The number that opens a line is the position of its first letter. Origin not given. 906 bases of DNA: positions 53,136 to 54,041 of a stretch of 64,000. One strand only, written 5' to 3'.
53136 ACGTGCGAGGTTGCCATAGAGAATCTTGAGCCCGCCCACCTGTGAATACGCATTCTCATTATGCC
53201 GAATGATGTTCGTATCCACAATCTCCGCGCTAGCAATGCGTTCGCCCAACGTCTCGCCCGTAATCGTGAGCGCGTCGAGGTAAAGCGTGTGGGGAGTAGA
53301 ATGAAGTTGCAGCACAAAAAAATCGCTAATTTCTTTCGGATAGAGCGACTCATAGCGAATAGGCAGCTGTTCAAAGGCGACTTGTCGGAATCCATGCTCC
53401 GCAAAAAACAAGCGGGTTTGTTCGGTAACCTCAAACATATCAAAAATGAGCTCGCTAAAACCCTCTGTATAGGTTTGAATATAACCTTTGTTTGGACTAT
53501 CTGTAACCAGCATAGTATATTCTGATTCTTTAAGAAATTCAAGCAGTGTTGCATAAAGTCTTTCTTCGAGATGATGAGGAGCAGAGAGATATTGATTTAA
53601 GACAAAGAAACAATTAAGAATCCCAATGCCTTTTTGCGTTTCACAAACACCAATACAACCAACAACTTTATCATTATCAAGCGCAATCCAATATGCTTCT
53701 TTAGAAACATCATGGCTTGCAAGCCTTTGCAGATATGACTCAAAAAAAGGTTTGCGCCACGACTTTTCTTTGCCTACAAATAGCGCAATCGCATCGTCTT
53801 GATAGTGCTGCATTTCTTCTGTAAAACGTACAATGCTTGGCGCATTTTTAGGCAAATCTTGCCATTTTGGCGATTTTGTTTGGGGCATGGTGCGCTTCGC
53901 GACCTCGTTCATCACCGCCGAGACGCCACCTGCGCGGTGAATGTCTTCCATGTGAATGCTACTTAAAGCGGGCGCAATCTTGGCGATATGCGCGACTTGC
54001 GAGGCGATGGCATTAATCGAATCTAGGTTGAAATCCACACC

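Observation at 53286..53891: In-frame, AT-rich GNAT-like module of about 200 codons inserted into the middle of the GC-rich dihydroxy-acid dehydratase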

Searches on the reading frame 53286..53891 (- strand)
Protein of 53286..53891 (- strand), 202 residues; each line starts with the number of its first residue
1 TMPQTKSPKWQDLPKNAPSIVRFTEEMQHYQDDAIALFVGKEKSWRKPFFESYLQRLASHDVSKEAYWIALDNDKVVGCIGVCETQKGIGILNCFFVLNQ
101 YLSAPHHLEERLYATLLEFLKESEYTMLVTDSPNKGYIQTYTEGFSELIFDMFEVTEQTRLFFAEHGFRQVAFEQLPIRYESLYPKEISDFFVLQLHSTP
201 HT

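Call 3: search_protein_families(library=pfam, proteins=[window:53286-53891:-], max_evalue=1)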
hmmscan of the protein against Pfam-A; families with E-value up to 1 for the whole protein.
seq(202 aa): 2 families
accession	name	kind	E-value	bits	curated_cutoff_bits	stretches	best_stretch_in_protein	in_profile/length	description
PF00583.31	Acetyltransf_1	-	0.00034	21.3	20.7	1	45-141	16-111/116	Acetyltransferase (GNAT) family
PF13508.13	Acetyltransf_7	-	0.0051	17.6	27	1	64-101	2-40/84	Acetyltransferase (GNAT) domain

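Call 5: find_homologous_proteins(query=window:53286-53891:-, max_evalue=0.01)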
Query seq(202 aa): 21 candidates shared short words with the query, none scored E <= 0.01.
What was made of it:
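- Tried and rejected: Word-indexed search with the insert alone (call 5).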

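Call 19: search_solved_structures(query=A2, max_evalue=10, show_alignments=3)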
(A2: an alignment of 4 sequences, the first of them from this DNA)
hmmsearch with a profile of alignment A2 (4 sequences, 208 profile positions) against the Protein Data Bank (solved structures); distinct sequences matched with E-value up to 10: 3.
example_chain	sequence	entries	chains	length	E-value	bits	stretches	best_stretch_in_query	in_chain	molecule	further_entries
2q7b_A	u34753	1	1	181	1.1e-16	64.3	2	54-138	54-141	Acetyltransferase, GNAT family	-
3d8p_A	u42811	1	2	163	3.9e-06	29.9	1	27-107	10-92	acetyltransferase of GNAT family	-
9rpd_I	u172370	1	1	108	1.1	12.1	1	10-97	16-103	Augmin complex subunit dgt4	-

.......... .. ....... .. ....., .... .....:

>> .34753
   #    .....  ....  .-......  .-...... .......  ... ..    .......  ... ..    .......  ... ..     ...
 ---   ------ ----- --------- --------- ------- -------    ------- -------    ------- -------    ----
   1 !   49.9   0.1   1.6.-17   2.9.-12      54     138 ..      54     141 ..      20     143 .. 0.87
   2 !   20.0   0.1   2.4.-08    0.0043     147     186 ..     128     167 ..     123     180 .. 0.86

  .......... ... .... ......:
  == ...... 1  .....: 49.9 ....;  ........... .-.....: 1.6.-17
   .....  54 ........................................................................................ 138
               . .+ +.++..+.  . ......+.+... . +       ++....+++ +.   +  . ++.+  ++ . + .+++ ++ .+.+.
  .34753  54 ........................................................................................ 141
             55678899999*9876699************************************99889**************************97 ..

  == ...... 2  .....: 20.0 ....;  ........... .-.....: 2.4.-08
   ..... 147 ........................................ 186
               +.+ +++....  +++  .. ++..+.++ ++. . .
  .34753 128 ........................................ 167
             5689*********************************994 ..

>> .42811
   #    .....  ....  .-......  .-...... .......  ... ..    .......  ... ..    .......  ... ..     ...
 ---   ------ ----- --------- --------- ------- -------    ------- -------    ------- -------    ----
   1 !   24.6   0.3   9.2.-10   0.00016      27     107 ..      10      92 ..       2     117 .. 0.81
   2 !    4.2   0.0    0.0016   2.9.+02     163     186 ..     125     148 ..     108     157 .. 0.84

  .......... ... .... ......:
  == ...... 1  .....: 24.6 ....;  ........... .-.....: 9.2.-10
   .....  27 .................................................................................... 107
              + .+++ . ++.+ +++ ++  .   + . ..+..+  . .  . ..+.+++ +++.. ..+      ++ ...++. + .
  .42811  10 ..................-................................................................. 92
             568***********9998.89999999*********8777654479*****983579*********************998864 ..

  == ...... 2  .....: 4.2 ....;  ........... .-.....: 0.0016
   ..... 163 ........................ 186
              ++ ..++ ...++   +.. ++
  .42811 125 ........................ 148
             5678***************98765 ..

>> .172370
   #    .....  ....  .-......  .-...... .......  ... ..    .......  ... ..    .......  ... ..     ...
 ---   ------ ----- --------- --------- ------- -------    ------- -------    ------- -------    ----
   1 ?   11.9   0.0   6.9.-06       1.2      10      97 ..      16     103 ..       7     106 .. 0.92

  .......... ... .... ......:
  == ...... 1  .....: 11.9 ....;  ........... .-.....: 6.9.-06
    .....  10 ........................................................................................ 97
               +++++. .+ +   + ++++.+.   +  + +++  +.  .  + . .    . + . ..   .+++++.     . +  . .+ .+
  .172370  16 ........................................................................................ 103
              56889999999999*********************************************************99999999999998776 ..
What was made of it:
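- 53448..53507 (-): Residues 466-485: an extra segment (20 aa here, 22 in the sister alleles) that is absent from all free-standing relatives. It looks like a tandem duplication of the beta5 'h-h-h-D-S/T-P' unit. The same 2q7b residues 128-141 align to both copies (call 19).
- On GNAT (GCN5-related N-acetyltransferase) superfamily: The profile against 2q7b gives E=1e-16 (call 19).
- The insert profile hits 2q7b at E=1.1e-16 and 3d8p at E=3.9e-6 (call 19).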

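Call 20: search_protein_families(library=pfam, alignment_id=A2, max_evalue=1)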
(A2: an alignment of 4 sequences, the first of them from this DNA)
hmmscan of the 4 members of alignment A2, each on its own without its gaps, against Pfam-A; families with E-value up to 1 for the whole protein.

A. member 1, seq(202 aa): 2 families
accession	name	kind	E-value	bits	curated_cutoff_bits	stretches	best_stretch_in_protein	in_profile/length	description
PF00583.31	Acetyltransf_1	-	0.00034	21.3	20.7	1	45-141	16-111/116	Acetyltransferase (GNAT) family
PF13508.13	Acetyltransf_7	-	0.0051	17.6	27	1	64-101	2-40/84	Acetyltransferase (GNAT) domain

B. families by the number of members that match (of 4 scanned): 6 families
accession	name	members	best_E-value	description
PF00583.31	Acetyltransf_1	4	9.2e-08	Acetyltransferase (GNAT) family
PF13508.13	Acetyltransf_7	4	2.3e-06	Acetyltransferase (GNAT) domain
PF13673.13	Acetyltransf_10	3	4e-05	Acetyltransferase (GNAT) domain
PF13527.13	Acetyltransf_9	3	0.1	Acetyltransferase (GNAT) domain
PF23102.1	Zf-C2H2_ZNF451_2nd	1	0.11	Second Zinc fingers C2H2 type, ZNF451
PF25155.1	NTF2_YvbJ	1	0.12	YvbJ NTF2-like domain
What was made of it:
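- On GNAT (GCN5-related N-acetyltransferase) superfamily: Sister copies reach E=9e-8 (call 20).
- All four copies hit Pfam GNAT families (call 20).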

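Call 26: search_protein_representatives(alignment_id=A2)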
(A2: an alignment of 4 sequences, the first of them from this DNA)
Query: 4 sequences, 208 profile positions. Proteins with E-value up to 0.001 (for the whole library): 160; up to 1e-10: 17; up to 1e-30: 0. The best 150 are listed.
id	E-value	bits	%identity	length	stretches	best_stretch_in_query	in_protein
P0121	3.3e-20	89.0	-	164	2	31-138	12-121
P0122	2.2e-16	76.5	-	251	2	6-125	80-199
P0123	1.5e-15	73.8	-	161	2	27-105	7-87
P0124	3.9e-14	69.1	-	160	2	27-137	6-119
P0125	6.8e-14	68.3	-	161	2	27-136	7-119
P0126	1.5e-13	67.2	-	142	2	46-136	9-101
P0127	3.4e-13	66.1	-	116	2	149-201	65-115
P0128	6.7e-13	65.1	-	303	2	33-130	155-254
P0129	1.5e-12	64.0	-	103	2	74-136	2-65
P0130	2.0e-12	63.6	-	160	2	23-137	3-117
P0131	3.5e-12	62.8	-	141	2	55-137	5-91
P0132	6.4e-12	61.9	-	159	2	28-138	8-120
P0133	1.2e-11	61.0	-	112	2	69-138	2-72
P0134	4.5e-11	59.1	-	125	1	31-137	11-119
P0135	4.7e-11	59.1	-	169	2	31-123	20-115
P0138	2.2e-10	56.9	-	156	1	32-139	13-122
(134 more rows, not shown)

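Call 28: find_related_loci(query=A2, collection=genome_contigs, flank=4000)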
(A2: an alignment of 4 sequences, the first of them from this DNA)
Query A2 (202 aa) in genome_contigs; peptide patterns used: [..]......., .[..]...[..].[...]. (x = any residue, [..] = any of these).
48 stretches matched a pattern; 2 encode a relative of the query (tblastn E <= 1e-3); 2 distinct loci.
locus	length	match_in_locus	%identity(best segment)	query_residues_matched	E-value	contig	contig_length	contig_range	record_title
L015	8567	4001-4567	51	20-202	5e-53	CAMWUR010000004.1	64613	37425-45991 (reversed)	MAG TPA_asm: uncultured Helicobacter sp. isolate SRR14411328_bin.1_metawrap_v1.3_MAG genome assembly, contig: NODE.98_le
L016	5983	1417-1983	50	20-202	6e-53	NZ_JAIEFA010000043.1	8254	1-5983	MAG: Helicobacter sp. isolate SC0397_S11_1 SC0397_S11_1_contig_43, whole genome shotgun sequence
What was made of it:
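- On Transposon or MITE-like in-frame elements (e.g. Rickettsia palindromic elements): Only ilvD loci were found among species genomes (call 28).
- Only two loci were found among 185,579 species genomes, both in ilvD of Helicobacter (call 28).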

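Call 29: list_cluster_members(proteins=[P0121, P0001, P0002, P0124])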
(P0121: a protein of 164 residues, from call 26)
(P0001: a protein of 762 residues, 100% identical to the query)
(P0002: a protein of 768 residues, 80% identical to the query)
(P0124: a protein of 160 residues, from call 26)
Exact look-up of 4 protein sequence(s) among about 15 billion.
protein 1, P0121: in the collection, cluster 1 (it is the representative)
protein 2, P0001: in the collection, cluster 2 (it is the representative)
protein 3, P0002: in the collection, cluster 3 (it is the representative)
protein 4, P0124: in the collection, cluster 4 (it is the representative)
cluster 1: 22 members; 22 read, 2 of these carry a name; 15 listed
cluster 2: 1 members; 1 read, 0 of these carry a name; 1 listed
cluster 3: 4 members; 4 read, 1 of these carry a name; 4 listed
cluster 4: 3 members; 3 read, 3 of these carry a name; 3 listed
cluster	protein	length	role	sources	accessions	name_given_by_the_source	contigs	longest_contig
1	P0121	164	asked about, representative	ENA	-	-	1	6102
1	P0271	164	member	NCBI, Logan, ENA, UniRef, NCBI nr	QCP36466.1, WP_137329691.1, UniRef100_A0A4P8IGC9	GNAT family N-acetyltransferase [Anaerostipes rhamnosivorans] | Acetyltransferase (GNAT) family protein n=1 Tax=Anaerostipes rhamnosivorans TaxID=1229621 ...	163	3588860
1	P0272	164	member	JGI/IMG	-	N-acetylglutamate synthase-like GNAT family acetyltransferase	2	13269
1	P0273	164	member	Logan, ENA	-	-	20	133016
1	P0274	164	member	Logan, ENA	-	-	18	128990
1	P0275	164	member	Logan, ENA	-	-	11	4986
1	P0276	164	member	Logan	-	-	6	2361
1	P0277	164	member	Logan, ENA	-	-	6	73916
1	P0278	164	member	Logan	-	-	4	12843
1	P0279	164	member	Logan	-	-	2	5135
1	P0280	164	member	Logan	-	-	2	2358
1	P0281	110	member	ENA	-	-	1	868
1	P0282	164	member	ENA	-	-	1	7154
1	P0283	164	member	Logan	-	-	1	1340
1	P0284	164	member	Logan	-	-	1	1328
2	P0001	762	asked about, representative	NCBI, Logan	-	-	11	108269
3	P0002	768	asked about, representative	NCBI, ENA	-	-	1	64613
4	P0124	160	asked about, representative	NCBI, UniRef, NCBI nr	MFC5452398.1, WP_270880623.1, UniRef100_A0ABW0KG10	GNAT family N-acetyltransferase [Paenibacillus aestuarii] | GNAT family N-acetyltransferase n=1 Tax=Paenibacillus aestuarii TaxID=516965 ...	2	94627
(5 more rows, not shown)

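Call 31: find_homologous_proteins(query=A3, max_evalue=0.00001)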
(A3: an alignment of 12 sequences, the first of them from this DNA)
Query A3 (12 sequences) (202 aa, profile of the alignment): 160 proteins with E <= 0.00001 among 2925 candidates; the best 120 are listed.
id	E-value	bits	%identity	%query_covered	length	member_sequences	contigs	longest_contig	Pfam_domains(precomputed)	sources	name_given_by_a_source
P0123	2.6e-64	234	23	68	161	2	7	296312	PF13673.14,PF13508.14,PF00583.32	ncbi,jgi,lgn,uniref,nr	ncbi:GNAT family N-acetyltransferase [Lacrimispora sp.]|jgi:N-acetylglutamate synthase-like GNAT fam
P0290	1.9e-62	228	32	65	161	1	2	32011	PF13673.14,PF13420.14,PF13302.14,PF13508.14,PF00583.32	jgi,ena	-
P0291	2.1e-62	228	28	65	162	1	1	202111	PF13673.14,PF13508.14,PF00583.32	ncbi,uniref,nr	ncbi:GNAT family N-acetyltransferase [Clostridium tyrobutyricum]|uniref:GNAT family N-acetyltransfer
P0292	1.8e-61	225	27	65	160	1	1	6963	PF13673.14,PF13508.14,PF00583.32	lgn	-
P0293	2.9e-61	224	26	63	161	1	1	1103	PF13673.14,PF13508.14,PF00583.32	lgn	-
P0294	1.2e-60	222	29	65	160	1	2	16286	PF13673.14,PF13508.14,PF00583.32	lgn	-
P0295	1.4e-60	222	30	65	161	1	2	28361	PF13673.14,PF13508.14,PF00583.32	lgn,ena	-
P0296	3.9e-60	220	28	65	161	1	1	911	PF13673.14,PF13508.14,PF00583.32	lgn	-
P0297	4.5e-60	220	30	65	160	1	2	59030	PF13673.14,PF13508.14,PF00583.32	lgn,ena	-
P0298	5.6e-60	220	30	65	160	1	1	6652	PF13673.14,PF13508.14,PF00583.32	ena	-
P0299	1.3e-59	219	27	65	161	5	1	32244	PF13673.14,PF13508.14,PF00583.32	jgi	jgi:N-acetylglutamate synthase-like GNAT family acetyltransferase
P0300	1.9e-59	218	31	65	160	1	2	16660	PF13673.14,PF13420.14,PF13508.14,PF00583.32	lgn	-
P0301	2.4e-59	218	25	67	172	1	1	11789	PF13673.14,PF13420.14,PF13508.14,PF00583.32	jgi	-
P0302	3.8e-59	217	29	57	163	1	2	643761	PF13673.14,PF13508.14,PF00583.32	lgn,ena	-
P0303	6.7e-59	216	30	65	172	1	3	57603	PF13673.14,PF13508.14,PF00583.32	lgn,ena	-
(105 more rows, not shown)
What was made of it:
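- Tried and rejected: It was replaced by the exhaustive profile search (call 26) and a profile search with free-standing members added (call 31).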

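Call 41: predict_structure(alignment_id=A4)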
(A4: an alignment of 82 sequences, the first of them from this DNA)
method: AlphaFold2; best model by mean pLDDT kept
length: 202 residues; sequences in the alignment: 82
mean_pLDDT: 82.5   pTM: 0.79
mean pLDDT of the five models: 82.5, 80.7, 79.7, 79.1, 78.2
residues with pLDDT >= 90: 89; 70-90: 75; 50-70: 33; < 50: 5
segments of 3 or more residues with pLDDT < 50: 199-202
pLDDT, mean of each block of 10 residues (from residue 1): 60 91 93 88 74 79 83 96 86 90 86 93 68 58 82 87 93 92 84 77 37
secondary structure, 60 per line:
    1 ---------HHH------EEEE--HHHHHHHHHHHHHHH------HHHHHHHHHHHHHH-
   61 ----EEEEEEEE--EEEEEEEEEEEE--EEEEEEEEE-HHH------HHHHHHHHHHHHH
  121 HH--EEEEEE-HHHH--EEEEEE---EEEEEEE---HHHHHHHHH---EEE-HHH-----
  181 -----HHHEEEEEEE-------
elements in order: E19-22 H25-39 H46-59 E65-72 E75-86 E89-97 H108-122 E125-130 H132-135 E138-143 E147-153 H157-165 E169-171 E189-195
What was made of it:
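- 53838..53891 (-): N-terminal linker of the insert, residues 338-355 (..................). It is mostly coil, with pLDDT about 60 over the first 10 residues of the model (call 41).
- On GNAT (GCN5-related N-acetyltransferase) superfamily: AlphaFold pLDDT is 82.5, with the elements in GNAT order (call 41).
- The AlphaFold model has pLDDT 82.5 and pTM 0.79, with beta1-alpha1-alpha2-beta2-4-alpha3-beta5-alpha4-beta6-7 order (call 41). The GNAT core and the V-shaped beta4/beta5 region are predicted with confidence (call 41).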
